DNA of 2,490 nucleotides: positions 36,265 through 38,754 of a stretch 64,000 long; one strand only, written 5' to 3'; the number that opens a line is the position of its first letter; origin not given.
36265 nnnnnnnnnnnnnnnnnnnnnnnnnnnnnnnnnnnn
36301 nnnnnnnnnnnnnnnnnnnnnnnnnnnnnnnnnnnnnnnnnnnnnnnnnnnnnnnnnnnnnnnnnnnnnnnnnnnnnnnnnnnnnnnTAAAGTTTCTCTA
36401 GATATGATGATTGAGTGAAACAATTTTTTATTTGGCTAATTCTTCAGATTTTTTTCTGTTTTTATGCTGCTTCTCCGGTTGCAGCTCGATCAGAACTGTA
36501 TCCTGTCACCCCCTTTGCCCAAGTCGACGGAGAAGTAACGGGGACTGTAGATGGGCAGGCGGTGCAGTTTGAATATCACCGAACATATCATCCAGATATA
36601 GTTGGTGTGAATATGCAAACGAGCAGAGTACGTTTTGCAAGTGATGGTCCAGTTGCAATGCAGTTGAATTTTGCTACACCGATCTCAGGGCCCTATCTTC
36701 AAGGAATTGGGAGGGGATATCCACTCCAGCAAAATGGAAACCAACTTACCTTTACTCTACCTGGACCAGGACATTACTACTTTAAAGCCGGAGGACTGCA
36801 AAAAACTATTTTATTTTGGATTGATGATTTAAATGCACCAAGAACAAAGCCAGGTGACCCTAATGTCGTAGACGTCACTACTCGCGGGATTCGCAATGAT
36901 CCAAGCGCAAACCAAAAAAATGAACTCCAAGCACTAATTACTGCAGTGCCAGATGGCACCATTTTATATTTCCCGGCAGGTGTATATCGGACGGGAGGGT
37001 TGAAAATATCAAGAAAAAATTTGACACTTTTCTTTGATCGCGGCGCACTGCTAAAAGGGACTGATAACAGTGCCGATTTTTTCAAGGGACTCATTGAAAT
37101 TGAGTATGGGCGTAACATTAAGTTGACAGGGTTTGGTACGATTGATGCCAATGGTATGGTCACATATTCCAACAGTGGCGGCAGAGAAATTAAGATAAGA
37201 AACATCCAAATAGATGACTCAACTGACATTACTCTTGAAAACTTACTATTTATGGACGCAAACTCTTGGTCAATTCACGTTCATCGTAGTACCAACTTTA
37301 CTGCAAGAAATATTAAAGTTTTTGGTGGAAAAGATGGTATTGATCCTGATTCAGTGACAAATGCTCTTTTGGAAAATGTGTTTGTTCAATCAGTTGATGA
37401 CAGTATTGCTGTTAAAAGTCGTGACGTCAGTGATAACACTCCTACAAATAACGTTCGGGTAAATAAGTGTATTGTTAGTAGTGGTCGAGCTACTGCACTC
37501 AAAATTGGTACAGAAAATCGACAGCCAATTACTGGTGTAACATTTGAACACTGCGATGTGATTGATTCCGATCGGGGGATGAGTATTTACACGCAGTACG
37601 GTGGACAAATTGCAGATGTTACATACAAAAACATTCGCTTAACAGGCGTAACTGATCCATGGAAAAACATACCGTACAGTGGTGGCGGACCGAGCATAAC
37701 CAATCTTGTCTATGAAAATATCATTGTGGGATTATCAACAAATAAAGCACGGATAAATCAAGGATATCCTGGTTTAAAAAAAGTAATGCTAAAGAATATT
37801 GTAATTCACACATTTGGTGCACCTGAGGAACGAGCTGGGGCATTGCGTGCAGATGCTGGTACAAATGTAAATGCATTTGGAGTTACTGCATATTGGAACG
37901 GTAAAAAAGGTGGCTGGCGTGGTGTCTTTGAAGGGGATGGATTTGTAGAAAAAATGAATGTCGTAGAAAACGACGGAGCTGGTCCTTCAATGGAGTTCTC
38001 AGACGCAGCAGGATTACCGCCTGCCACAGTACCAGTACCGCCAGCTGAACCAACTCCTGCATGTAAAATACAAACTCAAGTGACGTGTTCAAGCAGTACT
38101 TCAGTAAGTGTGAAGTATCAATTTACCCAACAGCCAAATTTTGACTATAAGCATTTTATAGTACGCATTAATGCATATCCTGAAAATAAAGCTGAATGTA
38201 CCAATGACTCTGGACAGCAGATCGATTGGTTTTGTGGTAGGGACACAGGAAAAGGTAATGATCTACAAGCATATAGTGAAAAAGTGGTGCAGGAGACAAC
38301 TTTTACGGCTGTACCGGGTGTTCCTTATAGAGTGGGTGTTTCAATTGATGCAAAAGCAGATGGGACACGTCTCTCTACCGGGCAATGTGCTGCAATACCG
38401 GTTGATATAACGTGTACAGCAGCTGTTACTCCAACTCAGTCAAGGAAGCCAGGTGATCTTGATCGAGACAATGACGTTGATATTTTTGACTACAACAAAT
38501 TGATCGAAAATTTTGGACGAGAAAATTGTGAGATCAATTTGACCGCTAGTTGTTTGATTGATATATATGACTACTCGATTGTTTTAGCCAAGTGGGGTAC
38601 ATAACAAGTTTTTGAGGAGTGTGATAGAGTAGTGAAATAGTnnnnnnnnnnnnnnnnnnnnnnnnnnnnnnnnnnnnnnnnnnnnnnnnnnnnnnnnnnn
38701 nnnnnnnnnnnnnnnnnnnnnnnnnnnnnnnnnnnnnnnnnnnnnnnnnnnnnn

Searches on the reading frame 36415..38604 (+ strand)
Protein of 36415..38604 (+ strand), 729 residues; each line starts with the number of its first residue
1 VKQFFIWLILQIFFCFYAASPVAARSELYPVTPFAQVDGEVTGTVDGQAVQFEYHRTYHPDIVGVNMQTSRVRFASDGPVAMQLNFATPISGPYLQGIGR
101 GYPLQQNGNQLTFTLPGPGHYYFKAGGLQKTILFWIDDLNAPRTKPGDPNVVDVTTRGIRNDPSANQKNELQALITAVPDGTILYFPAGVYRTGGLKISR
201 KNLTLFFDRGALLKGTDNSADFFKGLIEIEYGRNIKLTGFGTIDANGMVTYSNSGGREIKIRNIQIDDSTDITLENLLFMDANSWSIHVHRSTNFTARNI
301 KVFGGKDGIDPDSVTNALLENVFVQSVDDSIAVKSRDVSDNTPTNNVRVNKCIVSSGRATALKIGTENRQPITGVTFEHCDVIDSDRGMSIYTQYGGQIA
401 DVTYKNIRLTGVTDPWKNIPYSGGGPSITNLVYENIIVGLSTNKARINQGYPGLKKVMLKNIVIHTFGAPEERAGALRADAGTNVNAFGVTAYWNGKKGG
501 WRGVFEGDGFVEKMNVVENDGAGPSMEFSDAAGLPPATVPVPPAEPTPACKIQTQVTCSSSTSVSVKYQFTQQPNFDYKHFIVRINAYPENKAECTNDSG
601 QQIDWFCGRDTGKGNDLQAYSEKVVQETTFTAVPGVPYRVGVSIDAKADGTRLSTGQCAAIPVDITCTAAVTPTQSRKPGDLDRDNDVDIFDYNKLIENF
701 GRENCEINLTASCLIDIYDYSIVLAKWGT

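Call 6: search_protein_families(library=pfam, proteins=[window:36415-38604:+], max_evalue=0.1)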
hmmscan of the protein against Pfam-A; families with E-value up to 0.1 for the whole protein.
window:36415-38604:+ (729 aa): 3 families
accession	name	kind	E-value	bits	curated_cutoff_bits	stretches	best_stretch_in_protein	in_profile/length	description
PF00295.23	Glyco_hydro_28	-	3.9e-19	69.4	22.9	1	192-415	17-246/324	Glycosyl hydrolases family 28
PF12708.12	Pect-lyase_RHGA_epim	-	2.8e-07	31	27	1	152-380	2-208/213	Rhamnogalacturonase A/epimerase, pectate lyase-like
PF13229.12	Beta_helix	-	0.00027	21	25.9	1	287-412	3-118/158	Right handed beta helix region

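Call 44: list_cluster_members(proteins=[P0001, P0121, window:36415-38601:+])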
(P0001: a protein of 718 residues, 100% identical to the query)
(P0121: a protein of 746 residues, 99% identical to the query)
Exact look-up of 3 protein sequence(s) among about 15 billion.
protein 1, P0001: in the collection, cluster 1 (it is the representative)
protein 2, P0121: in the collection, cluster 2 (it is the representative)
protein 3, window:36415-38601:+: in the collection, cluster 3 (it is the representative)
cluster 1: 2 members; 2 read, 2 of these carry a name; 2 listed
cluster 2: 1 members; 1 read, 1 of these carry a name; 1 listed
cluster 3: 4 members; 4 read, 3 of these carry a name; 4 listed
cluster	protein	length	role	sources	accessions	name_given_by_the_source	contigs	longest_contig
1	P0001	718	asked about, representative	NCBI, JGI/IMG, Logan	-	hypothetical protein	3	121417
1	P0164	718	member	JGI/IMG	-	hypothetical protein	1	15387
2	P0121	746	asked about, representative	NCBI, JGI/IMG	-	hypothetical protein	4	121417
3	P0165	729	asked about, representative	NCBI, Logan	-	-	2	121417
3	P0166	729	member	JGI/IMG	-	hypothetical protein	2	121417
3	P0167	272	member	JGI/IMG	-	hypothetical protein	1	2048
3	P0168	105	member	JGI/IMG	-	hypothetical protein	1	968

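Call 60: search_protein_families(library=ncbifam, proteins=[window:36415-38601:+], max_evalue=0.1)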
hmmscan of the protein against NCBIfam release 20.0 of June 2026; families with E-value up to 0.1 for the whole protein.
window:36415-38601:+ (729 aa): 5 families
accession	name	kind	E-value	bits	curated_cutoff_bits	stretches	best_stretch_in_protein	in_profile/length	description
NF051861.1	PolglcturonPglBAgro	equivalog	2.5e-29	102.3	600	1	165-410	9-281/437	polygalacturonase PglB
NF051860.1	PolglcturonPglAAgro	equivalog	1.6e-24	86.5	600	2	232-414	193-392/502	polygalacturonase PglA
NF049898.1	RhamgalacuronBT4146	equivalog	5.7e-17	61.6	500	3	226-355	95-228/445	rhamnogalacturonidase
NF049899.1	RhamgalacuronBT4153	equivalog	1.9e-11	43.3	650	1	153-353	48-288/432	rhamnogalacturonidase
NF049892.1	AlphdgalacturondseBT4155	equivalog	5.6e-11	41.8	800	1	255-386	200-337/454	alpha-d-galacturonidase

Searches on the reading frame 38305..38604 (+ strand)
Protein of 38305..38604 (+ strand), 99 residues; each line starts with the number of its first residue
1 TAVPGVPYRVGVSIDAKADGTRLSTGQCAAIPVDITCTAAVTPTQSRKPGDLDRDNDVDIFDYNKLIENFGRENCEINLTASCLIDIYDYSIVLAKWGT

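Call 7: search_protein_families(library=pfam, proteins=[window:38305-38604:+], max_evalue=10)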
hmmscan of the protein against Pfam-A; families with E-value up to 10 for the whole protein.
window:38305-38604:+ (99 aa): 1 family
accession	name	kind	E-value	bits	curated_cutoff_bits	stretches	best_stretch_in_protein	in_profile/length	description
PF07207.16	Lir1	-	0.12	13.1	25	1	55-88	52-85/135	Light regulated protein Lir1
